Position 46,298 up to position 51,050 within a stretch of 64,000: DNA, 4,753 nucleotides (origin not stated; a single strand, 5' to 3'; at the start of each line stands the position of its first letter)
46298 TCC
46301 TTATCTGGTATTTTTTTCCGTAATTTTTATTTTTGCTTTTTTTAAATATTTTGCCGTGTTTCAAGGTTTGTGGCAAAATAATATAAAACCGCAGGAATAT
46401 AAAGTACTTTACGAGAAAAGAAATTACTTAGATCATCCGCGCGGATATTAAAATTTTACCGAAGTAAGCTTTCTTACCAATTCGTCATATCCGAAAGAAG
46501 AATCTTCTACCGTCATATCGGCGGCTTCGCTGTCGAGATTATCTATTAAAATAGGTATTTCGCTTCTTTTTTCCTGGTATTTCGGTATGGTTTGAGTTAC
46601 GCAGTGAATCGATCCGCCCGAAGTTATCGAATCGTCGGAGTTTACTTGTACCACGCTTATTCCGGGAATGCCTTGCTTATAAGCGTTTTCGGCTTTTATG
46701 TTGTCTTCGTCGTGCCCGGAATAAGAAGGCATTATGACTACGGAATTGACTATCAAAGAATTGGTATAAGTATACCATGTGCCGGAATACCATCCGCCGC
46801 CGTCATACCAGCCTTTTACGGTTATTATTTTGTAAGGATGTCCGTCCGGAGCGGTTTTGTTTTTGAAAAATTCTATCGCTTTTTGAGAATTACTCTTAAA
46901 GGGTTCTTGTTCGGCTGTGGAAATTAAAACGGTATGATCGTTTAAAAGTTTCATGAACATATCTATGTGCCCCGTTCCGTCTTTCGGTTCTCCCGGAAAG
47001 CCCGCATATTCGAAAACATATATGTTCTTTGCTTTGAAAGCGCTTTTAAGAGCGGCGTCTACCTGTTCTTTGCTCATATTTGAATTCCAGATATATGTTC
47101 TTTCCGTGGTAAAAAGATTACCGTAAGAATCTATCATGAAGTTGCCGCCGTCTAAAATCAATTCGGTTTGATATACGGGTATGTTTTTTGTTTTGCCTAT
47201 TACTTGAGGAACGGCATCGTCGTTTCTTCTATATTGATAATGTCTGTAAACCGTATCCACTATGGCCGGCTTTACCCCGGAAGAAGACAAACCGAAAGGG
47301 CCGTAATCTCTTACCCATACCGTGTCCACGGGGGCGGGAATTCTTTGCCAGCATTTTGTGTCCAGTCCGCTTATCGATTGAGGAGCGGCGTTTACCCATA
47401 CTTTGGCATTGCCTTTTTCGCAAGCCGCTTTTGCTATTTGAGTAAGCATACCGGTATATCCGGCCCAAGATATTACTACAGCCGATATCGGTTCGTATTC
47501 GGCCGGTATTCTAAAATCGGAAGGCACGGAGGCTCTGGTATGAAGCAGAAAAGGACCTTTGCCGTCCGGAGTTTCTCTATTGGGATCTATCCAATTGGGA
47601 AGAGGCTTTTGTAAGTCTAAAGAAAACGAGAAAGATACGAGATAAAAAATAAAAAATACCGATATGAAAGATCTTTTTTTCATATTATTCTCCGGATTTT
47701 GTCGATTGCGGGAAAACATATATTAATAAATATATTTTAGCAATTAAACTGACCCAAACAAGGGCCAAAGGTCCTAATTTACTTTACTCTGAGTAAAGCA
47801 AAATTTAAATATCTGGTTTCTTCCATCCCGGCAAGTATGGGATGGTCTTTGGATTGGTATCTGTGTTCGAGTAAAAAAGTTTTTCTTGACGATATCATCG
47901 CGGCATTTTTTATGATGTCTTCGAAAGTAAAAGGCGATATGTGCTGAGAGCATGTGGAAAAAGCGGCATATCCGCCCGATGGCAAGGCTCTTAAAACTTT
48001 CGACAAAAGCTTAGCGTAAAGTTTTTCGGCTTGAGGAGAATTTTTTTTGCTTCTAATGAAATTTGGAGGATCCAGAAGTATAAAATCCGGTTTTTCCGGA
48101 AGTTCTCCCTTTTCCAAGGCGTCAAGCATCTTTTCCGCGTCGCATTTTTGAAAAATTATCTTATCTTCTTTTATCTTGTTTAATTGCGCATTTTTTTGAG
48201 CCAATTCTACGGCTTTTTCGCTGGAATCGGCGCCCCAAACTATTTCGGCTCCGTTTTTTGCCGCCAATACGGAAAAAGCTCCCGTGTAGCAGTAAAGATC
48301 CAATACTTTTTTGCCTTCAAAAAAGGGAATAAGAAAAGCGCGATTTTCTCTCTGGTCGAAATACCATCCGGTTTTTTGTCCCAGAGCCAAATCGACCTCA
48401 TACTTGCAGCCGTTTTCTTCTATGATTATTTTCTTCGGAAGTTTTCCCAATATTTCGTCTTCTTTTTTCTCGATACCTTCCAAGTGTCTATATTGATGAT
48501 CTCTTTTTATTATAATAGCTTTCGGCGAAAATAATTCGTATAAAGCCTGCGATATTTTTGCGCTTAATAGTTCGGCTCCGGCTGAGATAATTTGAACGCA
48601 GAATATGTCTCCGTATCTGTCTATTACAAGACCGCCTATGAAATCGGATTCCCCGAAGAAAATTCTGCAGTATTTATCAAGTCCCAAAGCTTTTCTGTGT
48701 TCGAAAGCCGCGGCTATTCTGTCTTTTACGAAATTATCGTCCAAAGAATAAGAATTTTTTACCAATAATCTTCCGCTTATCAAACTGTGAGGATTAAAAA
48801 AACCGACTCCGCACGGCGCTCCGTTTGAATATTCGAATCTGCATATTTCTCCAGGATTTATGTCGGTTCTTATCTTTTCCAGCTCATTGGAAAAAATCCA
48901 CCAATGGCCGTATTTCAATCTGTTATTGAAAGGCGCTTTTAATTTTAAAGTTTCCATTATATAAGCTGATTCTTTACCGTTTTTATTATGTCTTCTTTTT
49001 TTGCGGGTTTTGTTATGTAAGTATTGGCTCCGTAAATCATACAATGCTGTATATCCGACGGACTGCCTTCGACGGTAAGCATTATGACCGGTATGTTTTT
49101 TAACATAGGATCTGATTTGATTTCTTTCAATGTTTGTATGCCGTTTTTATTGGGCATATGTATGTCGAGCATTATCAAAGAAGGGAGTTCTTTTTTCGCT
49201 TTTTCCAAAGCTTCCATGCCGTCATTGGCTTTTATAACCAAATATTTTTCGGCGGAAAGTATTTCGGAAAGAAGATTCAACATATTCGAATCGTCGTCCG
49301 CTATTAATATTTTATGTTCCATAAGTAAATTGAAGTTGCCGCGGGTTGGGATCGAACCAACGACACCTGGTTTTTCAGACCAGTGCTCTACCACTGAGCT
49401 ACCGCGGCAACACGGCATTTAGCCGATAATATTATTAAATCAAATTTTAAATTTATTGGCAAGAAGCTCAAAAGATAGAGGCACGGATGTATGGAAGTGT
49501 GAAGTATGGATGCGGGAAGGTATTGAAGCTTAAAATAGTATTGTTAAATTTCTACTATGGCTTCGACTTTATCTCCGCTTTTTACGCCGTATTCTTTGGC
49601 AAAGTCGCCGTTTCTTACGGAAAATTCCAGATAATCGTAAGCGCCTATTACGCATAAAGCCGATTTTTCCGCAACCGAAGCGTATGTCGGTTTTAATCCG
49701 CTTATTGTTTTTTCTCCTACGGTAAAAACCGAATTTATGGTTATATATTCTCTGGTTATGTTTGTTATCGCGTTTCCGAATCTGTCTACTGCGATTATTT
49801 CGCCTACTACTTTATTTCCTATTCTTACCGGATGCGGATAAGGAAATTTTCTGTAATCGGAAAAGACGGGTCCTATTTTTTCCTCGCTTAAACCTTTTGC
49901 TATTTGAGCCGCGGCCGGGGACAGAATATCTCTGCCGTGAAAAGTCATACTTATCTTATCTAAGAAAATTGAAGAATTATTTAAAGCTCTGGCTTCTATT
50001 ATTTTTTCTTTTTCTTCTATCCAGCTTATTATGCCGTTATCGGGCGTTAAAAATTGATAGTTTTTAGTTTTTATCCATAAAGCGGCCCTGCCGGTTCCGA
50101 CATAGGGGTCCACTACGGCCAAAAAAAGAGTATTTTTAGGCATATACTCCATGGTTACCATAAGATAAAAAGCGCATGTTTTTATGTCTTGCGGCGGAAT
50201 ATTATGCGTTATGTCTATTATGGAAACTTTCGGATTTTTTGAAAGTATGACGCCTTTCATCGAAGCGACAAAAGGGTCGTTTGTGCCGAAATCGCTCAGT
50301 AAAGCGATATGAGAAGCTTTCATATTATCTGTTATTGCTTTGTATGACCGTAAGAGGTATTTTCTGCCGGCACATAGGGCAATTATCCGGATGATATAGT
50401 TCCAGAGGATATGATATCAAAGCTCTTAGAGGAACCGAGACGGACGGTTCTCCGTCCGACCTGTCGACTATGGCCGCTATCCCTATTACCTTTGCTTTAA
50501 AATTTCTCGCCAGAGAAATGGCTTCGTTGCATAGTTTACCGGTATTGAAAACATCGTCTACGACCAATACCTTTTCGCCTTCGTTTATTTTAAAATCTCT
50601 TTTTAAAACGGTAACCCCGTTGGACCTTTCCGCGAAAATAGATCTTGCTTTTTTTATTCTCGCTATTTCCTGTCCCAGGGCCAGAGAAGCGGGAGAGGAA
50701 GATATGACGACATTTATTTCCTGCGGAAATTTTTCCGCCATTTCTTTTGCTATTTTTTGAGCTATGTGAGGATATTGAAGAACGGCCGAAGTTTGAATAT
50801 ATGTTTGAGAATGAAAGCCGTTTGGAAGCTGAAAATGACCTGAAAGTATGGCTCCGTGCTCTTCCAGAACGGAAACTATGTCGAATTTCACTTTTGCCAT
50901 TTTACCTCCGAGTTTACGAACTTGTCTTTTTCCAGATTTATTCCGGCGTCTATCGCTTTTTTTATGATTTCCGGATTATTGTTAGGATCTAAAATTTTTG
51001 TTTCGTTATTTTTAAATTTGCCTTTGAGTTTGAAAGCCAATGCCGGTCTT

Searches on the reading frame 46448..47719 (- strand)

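Call 17: search_protein_families(library=pfam, proteins=[window:46448-47719:-], max_evalue=0.001)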
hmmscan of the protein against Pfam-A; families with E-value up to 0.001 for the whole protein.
window:46448-47719:- (423 aa): 1 family
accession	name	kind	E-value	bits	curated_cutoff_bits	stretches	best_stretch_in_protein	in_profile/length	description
PF04371.20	PAD_porph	-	5.2e-45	154.5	25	1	70-379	1-321/321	Porphyromonas-type peptidyl-arginine deiminase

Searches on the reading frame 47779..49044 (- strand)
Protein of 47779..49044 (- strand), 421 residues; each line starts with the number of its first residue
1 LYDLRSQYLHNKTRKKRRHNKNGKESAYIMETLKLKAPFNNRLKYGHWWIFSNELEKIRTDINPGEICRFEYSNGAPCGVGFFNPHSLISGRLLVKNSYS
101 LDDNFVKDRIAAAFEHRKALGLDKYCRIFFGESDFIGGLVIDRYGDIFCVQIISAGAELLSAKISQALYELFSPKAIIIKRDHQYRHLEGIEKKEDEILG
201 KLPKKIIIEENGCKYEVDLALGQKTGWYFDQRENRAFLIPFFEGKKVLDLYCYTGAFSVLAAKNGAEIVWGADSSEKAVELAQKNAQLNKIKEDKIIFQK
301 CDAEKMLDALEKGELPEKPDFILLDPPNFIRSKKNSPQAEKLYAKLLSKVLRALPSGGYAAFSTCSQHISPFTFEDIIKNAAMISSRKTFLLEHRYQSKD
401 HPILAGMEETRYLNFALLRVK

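Call 17: search_protein_families(library=pfam, proteins=[window:47779-49044:-], max_evalue=0.001)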
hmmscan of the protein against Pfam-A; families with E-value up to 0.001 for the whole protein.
window:47779-49044:- (421 aa): 14 families
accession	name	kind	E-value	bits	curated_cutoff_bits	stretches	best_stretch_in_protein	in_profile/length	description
PF10672.15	Methyltrans_SAM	-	2.5e-17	63.5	27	1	195-383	75-258/286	S-adenosylmethionine-dependent methyltransferase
PF17785.7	PUA_3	-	3.8e-17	62.3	22.6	1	33-94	1-62/64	PUA-like domain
PF13847.12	Methyltransf_31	-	2.5e-11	43.9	27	1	243-368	3-114/145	Methyltransferase domain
PF06325.19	PrmA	-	7.4e-08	32.7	22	1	243-300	161-218/296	Ribosomal protein L11 methyltransferase (PrmA)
PF05175.20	MTS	-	9.5e-08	32.3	23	1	244-390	32-166/170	Methyltransferase small domain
PF03602.21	Cons_hypoth95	-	2.5e-07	31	24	1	240-327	38-122/182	Conserved hypothetical protein 95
PF02475.24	TRM5-TYW2_MTfase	-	4.2e-07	30.5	28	1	207-306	2-99/164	TRM5/TYW2 methyltransferase domain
PF01170.24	UPF0020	-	1.2e-06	28.8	22.3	1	266-366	77-168/197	RMKL-like, methyltransferase domain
PF09445.16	Methyltransf_15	-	3.1e-06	27.3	22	1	245-327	2-80/165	RNA cap guanine-N2 methyltransferase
PF13649.12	Methyltransf_25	-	4e-06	27.9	27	1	247-306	1-58/97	Methyltransferase domain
PF13489.12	Methyltransf_23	-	4.6e-06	26.9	27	1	234-368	12-122/164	Methyltransferase domain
PF01728.25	FtsJ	-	1.8e-05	25.2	24.1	1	240-346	20-117/181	FtsJ-like methyltransferase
PF02005.22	TRM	-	0.00024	20.9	27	1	246-326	52-128/376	N2,N2-dimethylguanosine tRNA methyltransferase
PF05958.17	tRNA_U5-meth_tr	-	0.00049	19.7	23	1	246-312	204-267/357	tRNA (Uracil-5-)-methyltransferase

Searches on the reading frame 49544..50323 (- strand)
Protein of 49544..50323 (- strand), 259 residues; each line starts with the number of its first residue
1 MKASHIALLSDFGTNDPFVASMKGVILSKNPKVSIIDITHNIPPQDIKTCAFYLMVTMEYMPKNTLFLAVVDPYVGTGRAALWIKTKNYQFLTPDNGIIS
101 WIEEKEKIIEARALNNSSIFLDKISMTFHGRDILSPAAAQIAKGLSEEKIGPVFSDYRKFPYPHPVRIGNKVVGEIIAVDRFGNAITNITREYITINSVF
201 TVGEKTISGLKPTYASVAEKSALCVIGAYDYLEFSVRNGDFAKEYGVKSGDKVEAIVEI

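Call 17: search_protein_families(library=pfam, proteins=[window:49544-50323:-], max_evalue=0.001)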
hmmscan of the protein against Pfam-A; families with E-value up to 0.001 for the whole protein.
window:49544-50323:- (259 aa): 2 families
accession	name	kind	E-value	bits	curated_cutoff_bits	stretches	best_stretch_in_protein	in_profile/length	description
PF01887.21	SAM_HAT_N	-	6.7e-51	172.3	26.3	1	6-151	1-145/145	SAM hydroxide adenosyltransferase N-terminal domain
PF20257.3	SAM_HAT_C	-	3.6e-20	72.5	25.5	1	174-254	1-84/84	SAM hydroxide adenosyltransferase C-terminal domain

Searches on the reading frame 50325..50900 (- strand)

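Call 17: search_protein_families(library=pfam, proteins=[window:50325-50900:-], max_evalue=0.001)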
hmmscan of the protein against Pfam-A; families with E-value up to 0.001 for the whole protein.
window:50325-50900:- (191 aa): 1 family
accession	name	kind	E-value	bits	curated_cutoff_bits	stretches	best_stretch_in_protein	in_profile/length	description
PF00156.33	Pribosyltran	-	1.6e-09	37.7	26.3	1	86-152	79-131/158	Phosphoribosyl transferase domain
